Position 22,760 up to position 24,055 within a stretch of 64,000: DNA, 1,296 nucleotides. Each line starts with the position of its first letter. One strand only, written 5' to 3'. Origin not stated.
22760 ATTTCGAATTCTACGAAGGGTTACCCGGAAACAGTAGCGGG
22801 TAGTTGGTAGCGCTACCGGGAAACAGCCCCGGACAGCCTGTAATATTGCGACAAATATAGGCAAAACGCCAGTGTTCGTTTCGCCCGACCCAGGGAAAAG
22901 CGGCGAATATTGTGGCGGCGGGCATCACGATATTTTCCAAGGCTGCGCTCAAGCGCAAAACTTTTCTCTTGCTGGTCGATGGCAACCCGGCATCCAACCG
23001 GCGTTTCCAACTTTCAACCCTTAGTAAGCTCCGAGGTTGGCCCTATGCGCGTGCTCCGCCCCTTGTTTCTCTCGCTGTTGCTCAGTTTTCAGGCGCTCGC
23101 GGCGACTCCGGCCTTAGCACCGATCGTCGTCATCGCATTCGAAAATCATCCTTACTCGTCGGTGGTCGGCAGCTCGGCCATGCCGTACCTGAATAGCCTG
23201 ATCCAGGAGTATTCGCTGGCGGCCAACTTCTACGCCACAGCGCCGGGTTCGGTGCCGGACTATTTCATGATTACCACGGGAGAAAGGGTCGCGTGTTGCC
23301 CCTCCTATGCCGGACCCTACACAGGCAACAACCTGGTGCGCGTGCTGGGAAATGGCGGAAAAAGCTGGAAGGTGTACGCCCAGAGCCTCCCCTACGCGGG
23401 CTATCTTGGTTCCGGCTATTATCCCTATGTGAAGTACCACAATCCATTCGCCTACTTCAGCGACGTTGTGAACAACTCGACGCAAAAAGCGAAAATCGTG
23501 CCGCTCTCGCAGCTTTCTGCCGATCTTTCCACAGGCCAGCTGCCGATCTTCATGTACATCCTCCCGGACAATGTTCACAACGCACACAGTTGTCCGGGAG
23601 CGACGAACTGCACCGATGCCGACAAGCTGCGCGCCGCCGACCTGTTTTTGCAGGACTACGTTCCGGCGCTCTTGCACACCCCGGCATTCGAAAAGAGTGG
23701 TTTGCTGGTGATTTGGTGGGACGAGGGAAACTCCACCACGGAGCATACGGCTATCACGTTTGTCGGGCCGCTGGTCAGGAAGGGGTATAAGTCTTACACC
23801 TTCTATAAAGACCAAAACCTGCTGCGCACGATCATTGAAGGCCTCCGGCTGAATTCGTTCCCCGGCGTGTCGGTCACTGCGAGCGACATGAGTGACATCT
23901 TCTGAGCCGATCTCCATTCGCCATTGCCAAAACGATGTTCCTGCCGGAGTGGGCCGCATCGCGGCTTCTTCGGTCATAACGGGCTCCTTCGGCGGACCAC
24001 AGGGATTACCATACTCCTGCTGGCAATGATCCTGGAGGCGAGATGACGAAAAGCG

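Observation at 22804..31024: Degenerate ~8 kb island inserted at tRNA-Glu(CUC), delimited by a 19-bp direct repeat of the tRNA 3' end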

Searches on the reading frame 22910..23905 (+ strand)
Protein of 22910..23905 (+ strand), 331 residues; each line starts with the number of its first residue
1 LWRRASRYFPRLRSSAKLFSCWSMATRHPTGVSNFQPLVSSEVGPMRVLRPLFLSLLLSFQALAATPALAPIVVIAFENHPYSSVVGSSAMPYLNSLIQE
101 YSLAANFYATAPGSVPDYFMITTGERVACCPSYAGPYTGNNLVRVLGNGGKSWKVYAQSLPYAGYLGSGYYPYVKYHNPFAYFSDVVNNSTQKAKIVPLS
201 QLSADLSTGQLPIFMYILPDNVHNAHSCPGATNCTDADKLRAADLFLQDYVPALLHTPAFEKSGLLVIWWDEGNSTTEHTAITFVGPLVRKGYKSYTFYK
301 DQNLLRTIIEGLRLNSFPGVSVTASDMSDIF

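Call 7: search_protein_families(library=pfam, proteins=[window:22910-23905:+], max_evalue=0.01)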
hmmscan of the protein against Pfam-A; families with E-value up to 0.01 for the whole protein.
window:22910-23905:+ (331 aa): 1 family
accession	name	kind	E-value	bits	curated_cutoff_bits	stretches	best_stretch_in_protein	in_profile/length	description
PF04185.19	Phosphoesterase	-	1.2e-17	64.6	23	1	89-276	105-293/356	Phosphoesterase family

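Call 64: search_protein_families(library=pfam, proteins=[window:23045-23905:+], max_evalue=0.01)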
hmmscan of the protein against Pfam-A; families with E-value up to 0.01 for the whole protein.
window:23045-23905:+ (286 aa): 1 family
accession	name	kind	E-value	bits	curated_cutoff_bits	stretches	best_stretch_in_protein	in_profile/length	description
PF04185.19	Phosphoesterase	-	6.6e-18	65.4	23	1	44-231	105-293/356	Phosphoesterase family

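Call 73: search_protein_families(library=phrogs, proteins=[window:23045-23905:+], max_evalue=0.01)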
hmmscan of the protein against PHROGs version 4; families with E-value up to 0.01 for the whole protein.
window:23045-23905:+ (286 aa): 0 families

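Call 74: find_homologous_proteins(query=window:23045-23905:+, max_evalue=1e-20)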
Query window:23045-23905:+ (286 aa): 455 proteins with E <= 1e-20 among 2941 candidates; the best 120 are listed.
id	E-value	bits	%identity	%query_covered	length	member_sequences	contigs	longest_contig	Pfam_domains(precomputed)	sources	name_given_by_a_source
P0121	8.8e-191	650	100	100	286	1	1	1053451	PF04185.20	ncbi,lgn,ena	-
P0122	5.0e-144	497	76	100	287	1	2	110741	PF04185.20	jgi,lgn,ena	-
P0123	2.9e-135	468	74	90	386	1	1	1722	PF17957.8,PF04185.20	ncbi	-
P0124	6.5e-134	464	73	91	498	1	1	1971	PF17957.8,PF04185.20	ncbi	-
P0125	1.8e-133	462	74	92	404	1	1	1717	PF17957.8,PF04185.20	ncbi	-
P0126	9.4e-128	444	71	98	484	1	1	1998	PF17957.8,PF04185.20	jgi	jgi:hypothetical protein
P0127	4.6e-121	422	68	92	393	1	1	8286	PF04185.20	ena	-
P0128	1.7e-119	416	68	92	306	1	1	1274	PF04185.20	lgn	-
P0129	9.9e-117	407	66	99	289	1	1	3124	PF04185.20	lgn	-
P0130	6.2e-115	401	65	99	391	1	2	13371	PF04185.20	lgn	-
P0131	1.5e-113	397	64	100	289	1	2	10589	PF04185.20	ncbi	-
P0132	4.3e-103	363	57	99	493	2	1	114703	PF04185.20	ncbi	ncbi:MAG: alkaline phosphatase family protein [Terriglobales bacterium]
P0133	3.0e-102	360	62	97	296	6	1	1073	PF04185.20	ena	-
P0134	1.4e-89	318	53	99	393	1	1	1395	PF17957.8,PF04185.20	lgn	-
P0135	1.3e-87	312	51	99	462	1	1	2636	PF13715.13,PF14686.13,PF12985.14,PF08308.18,PF13620.13,PF04185.20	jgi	jgi:phosphatidylinositol-3-phosphatase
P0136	2.0e-86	308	53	100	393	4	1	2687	PF17957.8,PF04185.20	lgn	-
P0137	1.8e-84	302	53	89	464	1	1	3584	PF13715.13,PF14686.13,PF12985.14,PF08308.18,PF13620.13,PF22904.4,PF04185.20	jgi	jgi:phosphatidylinositol-3-phosphatase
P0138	1.9e-83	298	50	100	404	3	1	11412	PF17957.8,PF04185.20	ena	-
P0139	5.6e-83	297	51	95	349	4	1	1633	PF17957.8,PF04185.20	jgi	-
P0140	9.8e-81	289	48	97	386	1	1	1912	PF04185.20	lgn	-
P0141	2.1e-78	282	45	99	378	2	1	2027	PF17957.8,PF04185.20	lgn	-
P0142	2.4e-78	281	47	100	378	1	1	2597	PF17957.8,PF04185.20,PF00884.29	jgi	-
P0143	1.3e-77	279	47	93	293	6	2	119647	PF04185.20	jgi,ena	-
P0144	1.5e-77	279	49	91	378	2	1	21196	PF17957.8,PF04185.20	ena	-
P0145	1.7e-76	275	47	95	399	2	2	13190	PF04185.20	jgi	-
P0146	3.0e-76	275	47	99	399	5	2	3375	PF04185.20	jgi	jgi:phosphatidylinositol-3-phosphatase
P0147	3.7e-76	274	48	94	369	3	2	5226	PF17957.8,PF04185.20,PF00884.29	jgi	jgi:acid phosphatase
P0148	8.8e-76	273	45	93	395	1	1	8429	PF04185.20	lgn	-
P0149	4.1e-75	271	46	99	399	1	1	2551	PF04185.20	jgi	jgi:hypothetical protein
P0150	8.3e-75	270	46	100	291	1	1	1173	PF04185.20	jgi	jgi:acid phosphatase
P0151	9.3e-75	270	46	99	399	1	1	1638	PF04185.20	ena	-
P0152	1.2e-74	269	46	99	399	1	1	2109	PF04185.20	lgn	-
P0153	1.2e-74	269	46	99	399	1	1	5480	PF04185.20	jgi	jgi:acid phosphatase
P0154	1.2e-74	269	46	99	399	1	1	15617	PF04185.20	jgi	jgi:acid phosphatase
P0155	2.1e-74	268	45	99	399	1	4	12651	PF04185.20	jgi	jgi:acid phosphatase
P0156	2.1e-74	268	45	99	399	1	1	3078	PF04185.20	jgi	jgi:acid phosphatase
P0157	2.5e-74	268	46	95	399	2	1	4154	PF04185.20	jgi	jgi:hypothetical protein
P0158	5.0e-74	267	46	99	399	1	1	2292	PF04185.20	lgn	-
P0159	5.4e-74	267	46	91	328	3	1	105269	PF04185.20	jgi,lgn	jgi:hypothetical protein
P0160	5.5e-74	267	46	99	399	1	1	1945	PF04185.20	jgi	-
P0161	6.1e-74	267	45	95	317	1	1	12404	PF04185.20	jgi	jgi:phospholipase C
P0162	1.8e-73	265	45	95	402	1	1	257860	PF04185.20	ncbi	ncbi:MAG: alkaline phosphatase family protein [Terriglobales bacterium]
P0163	2.5e-73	265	45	100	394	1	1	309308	PF04185.20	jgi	jgi:acid phosphatase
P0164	3.3e-73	265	45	95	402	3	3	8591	PF04185.20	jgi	jgi:acid phosphatase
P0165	4.0e-73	264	45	98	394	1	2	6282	PF17957.8,PF04185.20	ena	-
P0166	5.6e-73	264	44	94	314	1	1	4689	PF04185.20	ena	-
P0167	7.4e-73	263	44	100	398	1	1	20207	PF04185.20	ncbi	-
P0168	1.2e-72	263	45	100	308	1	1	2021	PF04185.20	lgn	-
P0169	1.6e-72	262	46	91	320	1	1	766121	PF04185.20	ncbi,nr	ncbi:MAG: phosphoesterase [Acidobacteriales bacterium]|nr:phosphoesterase [Terriglobales bacterium]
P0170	1.3e-71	259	44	100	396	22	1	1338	PF17957.8,PF04185.20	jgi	-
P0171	1.6e-71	259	43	93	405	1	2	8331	PF17957.8,PF04185.20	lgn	-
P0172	1.7e-71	259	43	100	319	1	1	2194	PF04185.20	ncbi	-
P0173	2.1e-71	259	47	91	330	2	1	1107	PF04185.20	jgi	-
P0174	3.5e-71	258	43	100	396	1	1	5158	PF17957.8,PF04185.20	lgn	-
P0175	3.7e-71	258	47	91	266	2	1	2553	PF04185.20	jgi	-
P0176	3.8e-71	258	45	100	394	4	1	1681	PF17957.8,PF04185.20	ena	-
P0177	6.7e-71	257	47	93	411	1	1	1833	PF04185.20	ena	-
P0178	2.0e-70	255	47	94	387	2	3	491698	PF17957.8,PF04185.20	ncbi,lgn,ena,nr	ncbi:MAG TPA: alkaline phosphatase family protein [Terriglobales bacterium]|nr:alkaline phosphatase 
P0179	3.5e-70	255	46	91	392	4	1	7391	PF04185.20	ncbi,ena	-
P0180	4.7e-70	254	45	100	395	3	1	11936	PF17957.8,PF04185.20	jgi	-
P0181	1.2e-69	253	48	91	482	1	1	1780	PF13715.13,PF14686.13,PF17802.8,PF13620.13,PF04185.20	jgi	jgi:hypothetical protein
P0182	1.8e-69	252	46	93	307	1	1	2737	PF04185.20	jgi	jgi:phosphatidylinositol-3-phosphatase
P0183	2.7e-69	252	45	91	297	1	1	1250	PF04185.20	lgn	-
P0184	2.7e-69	252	44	92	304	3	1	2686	PF04185.20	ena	-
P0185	7.3e-69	250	44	100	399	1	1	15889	PF04185.20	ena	-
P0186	8.9e-69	250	43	93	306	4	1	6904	PF04185.20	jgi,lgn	jgi:hypothetical protein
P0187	1.2e-68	250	42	100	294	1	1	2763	PF04185.20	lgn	-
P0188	2.1e-68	249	45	93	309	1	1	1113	PF04185.20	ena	-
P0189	3.5e-68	248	45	91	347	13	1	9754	PF04185.20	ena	-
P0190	8.0e-68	247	45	81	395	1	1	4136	PF04185.20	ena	-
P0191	1.2e-67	246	45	88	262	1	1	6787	PF04185.20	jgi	jgi:acid phosphatase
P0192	1.6e-67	246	46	92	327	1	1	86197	PF04185.20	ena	-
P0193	1.6e-67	246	44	93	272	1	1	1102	PF04185.20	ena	-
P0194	2.1e-67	245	43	91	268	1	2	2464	PF04185.20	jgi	jgi:acid phosphatase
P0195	1.2e-66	243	45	90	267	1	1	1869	PF04185.20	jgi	jgi:phosphatidylinositol-3-phosphatase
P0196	2.7e-66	242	42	98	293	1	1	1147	PF04185.20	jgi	jgi:hypothetical protein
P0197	3.0e-66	242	45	93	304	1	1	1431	PF04185.20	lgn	-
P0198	3.6e-66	241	42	92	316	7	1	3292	PF04185.20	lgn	-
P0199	4.2e-66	241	46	93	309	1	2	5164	PF04185.20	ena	-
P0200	4.2e-66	241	44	93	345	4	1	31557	PF04185.20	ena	-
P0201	6.7e-66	241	47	89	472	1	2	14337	PF17957.8,PF04185.20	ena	-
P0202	6.8e-66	241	44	86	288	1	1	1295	PF04185.20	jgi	jgi:hypothetical protein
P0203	7.3e-66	240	42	93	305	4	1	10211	PF04185.20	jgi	jgi:hypothetical protein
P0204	7.5e-66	240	44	94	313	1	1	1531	PF04185.20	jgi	jgi:hypothetical protein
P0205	7.6e-66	240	45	90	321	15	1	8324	PF04185.20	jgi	jgi:phosphatidylinositol-3-phosphatase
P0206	9.9e-66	240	44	91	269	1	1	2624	PF04185.20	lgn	-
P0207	1.3e-65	240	44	91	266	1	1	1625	PF04185.20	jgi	jgi:acid phosphatase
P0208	1.3e-65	240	44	94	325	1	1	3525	PF04185.20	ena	-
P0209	2.2e-65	239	46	92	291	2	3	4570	PF04185.20,PF00884.29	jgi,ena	jgi:phosphatidylinositol-3-phosphatase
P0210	2.4e-65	239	43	93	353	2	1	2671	PF04185.20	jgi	jgi:acid phosphatase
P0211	2.7e-65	239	45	91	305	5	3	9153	PF04185.20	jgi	jgi:phosphatidylinositol-3-phosphatase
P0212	2.8e-65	239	43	93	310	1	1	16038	PF04185.20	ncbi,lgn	-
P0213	3.2e-65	238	44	91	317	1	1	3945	PF04185.20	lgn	-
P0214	3.3e-65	238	44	91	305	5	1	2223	PF04185.20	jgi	jgi:hypothetical protein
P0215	3.4e-65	238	44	89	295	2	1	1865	PF04185.20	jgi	-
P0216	3.4e-65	238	45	90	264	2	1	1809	PF04185.20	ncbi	-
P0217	3.7e-65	238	41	98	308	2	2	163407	PF04185.20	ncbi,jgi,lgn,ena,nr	ncbi:MAG TPA: alkaline phosphatase family protein [Candidatus Angelobacter sp.]|nr:alkaline phosphat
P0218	4.7e-65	238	44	94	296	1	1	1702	PF04185.20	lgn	-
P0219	6.3e-65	237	43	92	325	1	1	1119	PF04185.20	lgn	-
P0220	6.7e-65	237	49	81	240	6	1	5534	PF04185.20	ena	-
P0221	9.7e-65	237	44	92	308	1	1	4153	PF04185.20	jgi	jgi:phosphatidylinositol-3-phosphatase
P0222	1.0e-64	237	44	91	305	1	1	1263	PF04185.20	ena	-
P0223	1.1e-64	237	44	91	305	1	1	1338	PF04185.20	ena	-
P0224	1.1e-64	237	42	100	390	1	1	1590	PF04185.20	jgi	jgi:phosphatidylinositol-3-phosphatase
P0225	1.1e-64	237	42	95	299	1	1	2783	PF04185.20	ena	-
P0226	1.2e-64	237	46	84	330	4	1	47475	PF01833.31,PF04185.20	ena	-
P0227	1.2e-64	237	47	84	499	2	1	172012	PF13715.13,PF14686.13,PF08308.18,PF17802.8,PF13620.13,PF09430.17,PF22904.4,PF17210.10,PF04185.20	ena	-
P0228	1.2e-64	236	43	93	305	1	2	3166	PF04185.20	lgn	-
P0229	1.2e-64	236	44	91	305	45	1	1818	PF04185.20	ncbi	-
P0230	1.5e-64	236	44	89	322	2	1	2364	PF04185.20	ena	-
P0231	1.5e-64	236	43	91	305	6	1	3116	PF04185.20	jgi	jgi:phosphatidylinositol-3-phosphatase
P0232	2.2e-64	236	45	84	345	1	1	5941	PF04185.20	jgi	jgi:acid phosphatase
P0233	2.5e-64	235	46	89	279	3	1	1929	PF04185.20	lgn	-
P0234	2.5e-64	235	46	88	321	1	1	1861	PF04185.20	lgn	-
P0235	2.5e-64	235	43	94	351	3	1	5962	PF04185.20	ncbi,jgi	jgi:acid phosphatase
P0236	3.0e-64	235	45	93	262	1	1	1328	PF04185.20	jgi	-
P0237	5.9e-64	234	45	89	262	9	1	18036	PF04185.20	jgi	-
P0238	6.4e-64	234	43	91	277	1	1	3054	PF04185.20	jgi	jgi:phosphatidylinositol-3-phosphatase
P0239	6.6e-64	234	46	93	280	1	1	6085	PF04185.20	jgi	jgi:phosphatidylinositol-3-phosphatase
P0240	8.0e-64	234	44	94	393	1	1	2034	PF17957.8,PF04185.20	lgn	-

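Call 75: find_encoding_contigs(protein=P0121, flank=10000, max_places=8)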
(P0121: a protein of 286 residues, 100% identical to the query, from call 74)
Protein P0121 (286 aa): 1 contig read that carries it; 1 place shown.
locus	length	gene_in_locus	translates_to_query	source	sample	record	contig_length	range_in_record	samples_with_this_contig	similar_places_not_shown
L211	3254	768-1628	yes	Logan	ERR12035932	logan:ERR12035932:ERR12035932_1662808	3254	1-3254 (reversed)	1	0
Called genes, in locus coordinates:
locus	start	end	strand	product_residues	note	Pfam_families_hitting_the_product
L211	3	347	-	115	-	?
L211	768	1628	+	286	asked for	PF04185:Phosphoesterase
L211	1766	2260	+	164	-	-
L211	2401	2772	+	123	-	-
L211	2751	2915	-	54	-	-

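Call 76: find_encoding_contigs(protein=P0122, flank=10000, max_places=4)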
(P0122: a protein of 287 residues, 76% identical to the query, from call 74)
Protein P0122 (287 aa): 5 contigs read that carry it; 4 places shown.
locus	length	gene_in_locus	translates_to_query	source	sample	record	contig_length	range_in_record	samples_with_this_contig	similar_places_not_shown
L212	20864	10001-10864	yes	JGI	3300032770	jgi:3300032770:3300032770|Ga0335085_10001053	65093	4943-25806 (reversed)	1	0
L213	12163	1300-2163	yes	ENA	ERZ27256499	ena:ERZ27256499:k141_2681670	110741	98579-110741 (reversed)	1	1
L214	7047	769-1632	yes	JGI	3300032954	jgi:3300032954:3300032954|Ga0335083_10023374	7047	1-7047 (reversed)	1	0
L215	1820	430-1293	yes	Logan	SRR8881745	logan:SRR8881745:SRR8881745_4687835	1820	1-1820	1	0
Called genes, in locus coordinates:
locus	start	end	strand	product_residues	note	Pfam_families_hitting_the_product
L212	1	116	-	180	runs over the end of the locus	PF13302:Acetyltransf_3, PF13420:Acetyltransf_4 (weak), PF00583:Acetyltransf_1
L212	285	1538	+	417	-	PF00682:HMGL-like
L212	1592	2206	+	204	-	PF04255:DUF433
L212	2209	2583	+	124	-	PF18480:DUF5615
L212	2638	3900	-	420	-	PF03544:TonB_C (faint)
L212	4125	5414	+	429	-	PF04389:Peptidase_M28, PF01546:Peptidase_M20, PF07687:M20_dimer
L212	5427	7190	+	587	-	PF07969:Amidohydro_3, PF01979:Amidohydro_1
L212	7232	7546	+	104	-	-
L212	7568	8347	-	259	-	PF00903:Glyoxalase, PF18029:Glyoxalase_6, PF22677:Ble-like_N (faint), PF00903:Glyoxalase, PF18029:Glyoxalase_6 (weak)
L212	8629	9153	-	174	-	-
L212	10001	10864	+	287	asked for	PF04185:Phosphoesterase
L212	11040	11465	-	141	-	PF07681:DoxX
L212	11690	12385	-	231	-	PF00989:PAS (weak), PF13188:PAS_8 (weak), PF08448:PAS_4, PF13426:PAS_9 (weak), PF00512:HisKA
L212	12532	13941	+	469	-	PF01425:Amidase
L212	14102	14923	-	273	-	PF00072:Response_reg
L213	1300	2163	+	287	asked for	PF04185:Phosphoesterase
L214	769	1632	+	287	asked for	PF04185:Phosphoesterase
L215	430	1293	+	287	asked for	PF04185:Phosphoesterase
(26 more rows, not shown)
